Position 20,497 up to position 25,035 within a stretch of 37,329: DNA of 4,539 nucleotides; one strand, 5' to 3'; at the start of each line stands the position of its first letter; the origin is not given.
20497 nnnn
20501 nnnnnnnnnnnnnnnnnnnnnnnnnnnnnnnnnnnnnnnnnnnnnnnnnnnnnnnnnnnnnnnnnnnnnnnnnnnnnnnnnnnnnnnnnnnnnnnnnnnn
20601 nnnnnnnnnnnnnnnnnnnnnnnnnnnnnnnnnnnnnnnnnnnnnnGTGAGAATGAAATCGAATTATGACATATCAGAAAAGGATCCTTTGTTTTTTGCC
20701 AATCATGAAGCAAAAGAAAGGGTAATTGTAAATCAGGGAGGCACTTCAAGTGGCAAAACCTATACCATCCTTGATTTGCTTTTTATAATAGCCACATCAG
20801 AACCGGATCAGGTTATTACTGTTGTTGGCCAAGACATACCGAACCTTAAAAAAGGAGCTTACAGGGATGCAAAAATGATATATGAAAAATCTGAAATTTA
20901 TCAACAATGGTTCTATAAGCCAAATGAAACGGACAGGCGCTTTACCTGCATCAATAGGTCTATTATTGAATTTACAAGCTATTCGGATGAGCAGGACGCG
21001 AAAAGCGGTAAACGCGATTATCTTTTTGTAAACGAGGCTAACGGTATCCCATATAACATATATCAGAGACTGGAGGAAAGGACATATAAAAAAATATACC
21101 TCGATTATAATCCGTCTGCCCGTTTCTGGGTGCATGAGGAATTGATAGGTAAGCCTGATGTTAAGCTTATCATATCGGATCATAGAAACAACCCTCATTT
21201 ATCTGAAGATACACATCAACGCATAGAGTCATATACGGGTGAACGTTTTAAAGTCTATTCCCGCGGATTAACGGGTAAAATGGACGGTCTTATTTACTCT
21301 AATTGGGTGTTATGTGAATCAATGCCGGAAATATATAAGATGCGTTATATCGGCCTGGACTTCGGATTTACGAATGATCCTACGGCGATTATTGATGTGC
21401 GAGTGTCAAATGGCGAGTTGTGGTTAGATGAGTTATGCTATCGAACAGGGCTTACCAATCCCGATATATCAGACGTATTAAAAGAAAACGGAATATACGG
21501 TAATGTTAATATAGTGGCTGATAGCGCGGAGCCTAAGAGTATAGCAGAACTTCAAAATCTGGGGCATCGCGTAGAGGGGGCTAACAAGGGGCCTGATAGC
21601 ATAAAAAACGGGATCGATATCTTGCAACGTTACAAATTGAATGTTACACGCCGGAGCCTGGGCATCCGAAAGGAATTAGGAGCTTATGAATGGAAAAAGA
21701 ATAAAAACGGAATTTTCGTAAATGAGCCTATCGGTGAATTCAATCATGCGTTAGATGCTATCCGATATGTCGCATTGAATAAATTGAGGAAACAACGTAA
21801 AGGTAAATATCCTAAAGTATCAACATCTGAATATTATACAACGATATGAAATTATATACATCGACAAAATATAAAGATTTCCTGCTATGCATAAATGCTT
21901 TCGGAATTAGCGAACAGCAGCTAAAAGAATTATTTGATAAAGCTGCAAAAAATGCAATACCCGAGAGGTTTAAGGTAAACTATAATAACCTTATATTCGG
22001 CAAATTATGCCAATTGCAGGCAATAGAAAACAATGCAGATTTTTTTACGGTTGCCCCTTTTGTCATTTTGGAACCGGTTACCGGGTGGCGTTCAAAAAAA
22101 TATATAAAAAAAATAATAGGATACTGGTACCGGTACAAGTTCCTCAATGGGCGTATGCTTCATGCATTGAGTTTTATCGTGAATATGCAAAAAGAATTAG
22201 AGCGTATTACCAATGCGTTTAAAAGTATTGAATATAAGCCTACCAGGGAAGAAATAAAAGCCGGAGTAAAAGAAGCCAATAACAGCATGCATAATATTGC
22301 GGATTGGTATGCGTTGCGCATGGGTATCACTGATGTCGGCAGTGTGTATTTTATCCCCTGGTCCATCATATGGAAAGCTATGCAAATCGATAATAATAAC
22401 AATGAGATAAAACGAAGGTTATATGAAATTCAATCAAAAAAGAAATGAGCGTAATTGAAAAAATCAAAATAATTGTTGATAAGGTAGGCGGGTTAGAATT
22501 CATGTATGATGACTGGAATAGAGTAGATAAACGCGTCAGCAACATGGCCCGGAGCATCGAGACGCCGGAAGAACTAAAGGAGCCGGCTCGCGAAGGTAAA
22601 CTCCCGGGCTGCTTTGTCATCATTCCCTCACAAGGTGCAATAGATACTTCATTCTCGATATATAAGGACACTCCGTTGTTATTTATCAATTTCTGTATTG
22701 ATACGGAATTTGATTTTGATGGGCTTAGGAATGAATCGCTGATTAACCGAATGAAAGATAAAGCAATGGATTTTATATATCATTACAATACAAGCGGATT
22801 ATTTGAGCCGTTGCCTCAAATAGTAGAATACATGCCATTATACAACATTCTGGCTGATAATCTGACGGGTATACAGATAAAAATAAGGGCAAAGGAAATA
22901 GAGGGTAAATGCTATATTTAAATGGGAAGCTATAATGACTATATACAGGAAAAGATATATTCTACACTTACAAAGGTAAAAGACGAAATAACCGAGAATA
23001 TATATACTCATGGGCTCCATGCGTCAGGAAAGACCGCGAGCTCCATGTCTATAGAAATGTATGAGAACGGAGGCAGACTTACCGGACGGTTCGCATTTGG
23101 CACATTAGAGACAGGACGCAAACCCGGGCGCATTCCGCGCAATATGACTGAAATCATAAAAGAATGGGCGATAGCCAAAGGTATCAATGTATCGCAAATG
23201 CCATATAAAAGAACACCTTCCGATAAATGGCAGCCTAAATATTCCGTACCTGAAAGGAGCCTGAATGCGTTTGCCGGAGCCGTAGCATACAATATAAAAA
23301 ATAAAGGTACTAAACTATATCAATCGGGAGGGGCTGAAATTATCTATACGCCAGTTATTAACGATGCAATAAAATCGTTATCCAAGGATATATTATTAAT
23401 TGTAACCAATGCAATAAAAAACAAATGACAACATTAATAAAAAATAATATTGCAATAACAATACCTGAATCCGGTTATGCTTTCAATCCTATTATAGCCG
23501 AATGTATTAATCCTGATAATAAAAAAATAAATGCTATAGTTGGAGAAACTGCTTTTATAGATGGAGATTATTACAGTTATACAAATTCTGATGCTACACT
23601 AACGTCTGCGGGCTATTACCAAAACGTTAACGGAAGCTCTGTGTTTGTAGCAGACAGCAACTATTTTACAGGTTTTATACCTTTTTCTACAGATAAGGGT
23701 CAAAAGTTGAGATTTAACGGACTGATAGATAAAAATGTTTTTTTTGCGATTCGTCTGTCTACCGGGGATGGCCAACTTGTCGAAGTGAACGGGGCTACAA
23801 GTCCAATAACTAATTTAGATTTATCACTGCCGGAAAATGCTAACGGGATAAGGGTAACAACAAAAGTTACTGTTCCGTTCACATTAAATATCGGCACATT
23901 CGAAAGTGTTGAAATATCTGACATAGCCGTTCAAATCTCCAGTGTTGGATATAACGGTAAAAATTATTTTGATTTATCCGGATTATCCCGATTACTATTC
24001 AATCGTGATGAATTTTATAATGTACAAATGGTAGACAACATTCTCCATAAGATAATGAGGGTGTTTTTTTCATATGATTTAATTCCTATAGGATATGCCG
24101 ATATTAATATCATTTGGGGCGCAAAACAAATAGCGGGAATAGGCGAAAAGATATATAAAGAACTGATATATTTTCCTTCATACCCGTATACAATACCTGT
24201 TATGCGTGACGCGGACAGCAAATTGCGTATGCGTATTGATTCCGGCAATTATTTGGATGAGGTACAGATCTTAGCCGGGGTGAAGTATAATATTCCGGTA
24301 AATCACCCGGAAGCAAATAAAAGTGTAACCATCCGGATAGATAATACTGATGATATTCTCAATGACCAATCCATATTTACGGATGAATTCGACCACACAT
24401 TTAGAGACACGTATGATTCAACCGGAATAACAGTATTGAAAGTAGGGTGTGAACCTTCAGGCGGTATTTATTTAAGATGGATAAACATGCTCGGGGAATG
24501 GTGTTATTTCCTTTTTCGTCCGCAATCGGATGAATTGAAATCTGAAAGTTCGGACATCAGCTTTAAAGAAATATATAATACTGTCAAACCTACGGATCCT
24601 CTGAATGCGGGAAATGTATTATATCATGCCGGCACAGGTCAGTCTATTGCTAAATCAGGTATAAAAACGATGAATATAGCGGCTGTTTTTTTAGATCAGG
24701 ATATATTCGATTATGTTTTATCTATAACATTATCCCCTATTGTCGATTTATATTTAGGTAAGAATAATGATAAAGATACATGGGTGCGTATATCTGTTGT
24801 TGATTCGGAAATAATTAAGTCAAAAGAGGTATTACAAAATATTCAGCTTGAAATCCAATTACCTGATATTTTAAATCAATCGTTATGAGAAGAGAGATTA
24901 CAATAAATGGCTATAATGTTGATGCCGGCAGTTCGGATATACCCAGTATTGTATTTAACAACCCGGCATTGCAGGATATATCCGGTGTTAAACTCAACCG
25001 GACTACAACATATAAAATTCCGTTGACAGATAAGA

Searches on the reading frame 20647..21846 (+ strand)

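Call 10: search_protein_families(library=phrogs, proteins=[window:20647-21846:+], max_evalue=0.001)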
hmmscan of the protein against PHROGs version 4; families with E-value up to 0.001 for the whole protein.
window:20647-21846:+ (400 aa): 7 families
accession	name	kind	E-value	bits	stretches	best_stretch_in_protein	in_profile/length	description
phrog_2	-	head and packaging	1.7e-36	127.3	1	18-386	275-597/807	terminase large subunit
phrog_5653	-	head and packaging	3.3e-33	116.1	1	213-386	7-187/199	terminase large subunit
phrog_6672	-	head and packaging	5.5e-30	104.8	1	254-390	3-139/145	terminase large subunit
phrog_3717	-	head and packaging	1e-12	49.1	1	21-252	20-271/277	terminase large subunit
phrog_10250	-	head and packaging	2.6e-10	41.4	1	194-386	3-222/228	terminase large subunit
phrog_979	-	head and packaging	1.8e-07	31.2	1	21-121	163-260/642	terminase large subunit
phrog_18557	-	head and packaging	1.2e-05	26.3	1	310-385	2-79/88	terminase large subunit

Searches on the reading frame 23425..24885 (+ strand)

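Call 10: search_protein_families(library=phrogs, proteins=[window:23425-24885:+], max_evalue=0.001)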
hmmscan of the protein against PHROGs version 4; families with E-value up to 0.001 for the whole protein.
window:23425-24885:+ (487 aa): 1 family
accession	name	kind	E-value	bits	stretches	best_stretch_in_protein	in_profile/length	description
phrog_37065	-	unknown function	1.7e-34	120.7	1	181-476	56-337/348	-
